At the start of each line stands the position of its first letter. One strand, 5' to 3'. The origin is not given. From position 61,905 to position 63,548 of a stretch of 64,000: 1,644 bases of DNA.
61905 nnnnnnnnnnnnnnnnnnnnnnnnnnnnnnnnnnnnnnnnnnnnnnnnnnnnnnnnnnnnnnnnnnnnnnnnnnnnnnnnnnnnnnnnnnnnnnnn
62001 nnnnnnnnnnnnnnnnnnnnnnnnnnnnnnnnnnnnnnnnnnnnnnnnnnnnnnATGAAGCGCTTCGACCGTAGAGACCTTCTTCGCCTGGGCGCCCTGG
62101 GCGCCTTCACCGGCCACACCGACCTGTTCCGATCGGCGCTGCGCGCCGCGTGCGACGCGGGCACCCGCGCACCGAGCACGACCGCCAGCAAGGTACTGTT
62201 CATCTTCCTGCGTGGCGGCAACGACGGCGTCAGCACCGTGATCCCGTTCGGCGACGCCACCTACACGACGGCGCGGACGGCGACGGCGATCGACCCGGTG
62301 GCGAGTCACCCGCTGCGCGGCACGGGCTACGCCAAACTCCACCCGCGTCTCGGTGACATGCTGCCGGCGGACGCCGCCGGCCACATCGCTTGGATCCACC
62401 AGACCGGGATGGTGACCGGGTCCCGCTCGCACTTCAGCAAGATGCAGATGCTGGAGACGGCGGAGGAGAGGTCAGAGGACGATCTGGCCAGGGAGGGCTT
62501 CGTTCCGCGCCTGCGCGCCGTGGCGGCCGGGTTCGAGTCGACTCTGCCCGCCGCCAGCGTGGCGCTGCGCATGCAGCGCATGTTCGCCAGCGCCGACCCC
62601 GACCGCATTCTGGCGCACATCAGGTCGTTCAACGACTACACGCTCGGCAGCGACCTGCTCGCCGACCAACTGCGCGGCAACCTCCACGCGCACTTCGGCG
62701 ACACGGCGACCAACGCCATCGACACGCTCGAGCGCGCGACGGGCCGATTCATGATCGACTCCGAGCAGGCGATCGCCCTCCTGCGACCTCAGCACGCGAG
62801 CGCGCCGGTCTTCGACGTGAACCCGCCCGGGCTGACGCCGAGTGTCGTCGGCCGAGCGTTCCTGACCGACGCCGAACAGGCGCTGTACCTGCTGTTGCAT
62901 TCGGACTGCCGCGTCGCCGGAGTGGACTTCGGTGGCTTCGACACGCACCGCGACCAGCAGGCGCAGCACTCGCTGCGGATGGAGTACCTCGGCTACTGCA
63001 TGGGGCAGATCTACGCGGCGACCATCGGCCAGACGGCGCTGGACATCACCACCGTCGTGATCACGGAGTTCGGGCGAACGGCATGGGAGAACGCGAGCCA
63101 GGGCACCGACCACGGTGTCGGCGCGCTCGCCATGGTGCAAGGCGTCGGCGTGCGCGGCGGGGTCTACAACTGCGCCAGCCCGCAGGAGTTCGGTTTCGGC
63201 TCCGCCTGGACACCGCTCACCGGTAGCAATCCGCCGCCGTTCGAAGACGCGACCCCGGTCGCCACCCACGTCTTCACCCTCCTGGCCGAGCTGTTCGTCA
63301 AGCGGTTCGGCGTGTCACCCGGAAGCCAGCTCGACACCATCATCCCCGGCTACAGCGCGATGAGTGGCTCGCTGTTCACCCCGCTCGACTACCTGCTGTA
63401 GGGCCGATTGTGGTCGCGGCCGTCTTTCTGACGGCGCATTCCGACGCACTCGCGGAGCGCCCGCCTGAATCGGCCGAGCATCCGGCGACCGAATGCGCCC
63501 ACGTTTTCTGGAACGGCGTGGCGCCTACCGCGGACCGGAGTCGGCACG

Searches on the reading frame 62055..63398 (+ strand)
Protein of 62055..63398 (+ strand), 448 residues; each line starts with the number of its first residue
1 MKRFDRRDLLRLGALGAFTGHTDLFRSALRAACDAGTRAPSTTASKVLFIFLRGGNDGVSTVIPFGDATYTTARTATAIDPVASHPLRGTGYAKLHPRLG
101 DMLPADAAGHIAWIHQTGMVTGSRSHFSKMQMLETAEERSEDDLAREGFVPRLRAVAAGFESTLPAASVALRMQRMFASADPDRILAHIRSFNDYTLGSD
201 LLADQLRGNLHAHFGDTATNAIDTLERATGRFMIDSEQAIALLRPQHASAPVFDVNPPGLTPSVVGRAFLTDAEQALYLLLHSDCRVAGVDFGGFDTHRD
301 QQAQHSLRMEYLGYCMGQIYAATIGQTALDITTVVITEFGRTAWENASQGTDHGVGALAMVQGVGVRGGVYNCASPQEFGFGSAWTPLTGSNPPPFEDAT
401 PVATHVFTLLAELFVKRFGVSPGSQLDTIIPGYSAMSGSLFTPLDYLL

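Call 17: find_encoding_contigs(protein=window:62055-63398:+, flank=10000, max_places=3)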
Protein window:62055-63398:+ (448 aa): 1 contig read that carries it; 1 place shown.
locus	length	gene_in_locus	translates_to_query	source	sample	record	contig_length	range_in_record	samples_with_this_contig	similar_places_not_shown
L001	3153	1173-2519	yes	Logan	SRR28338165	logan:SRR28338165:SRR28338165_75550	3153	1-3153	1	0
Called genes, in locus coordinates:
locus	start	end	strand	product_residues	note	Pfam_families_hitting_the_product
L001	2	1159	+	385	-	?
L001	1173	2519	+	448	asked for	PF07394:DUF1501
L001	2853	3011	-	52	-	-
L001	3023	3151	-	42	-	?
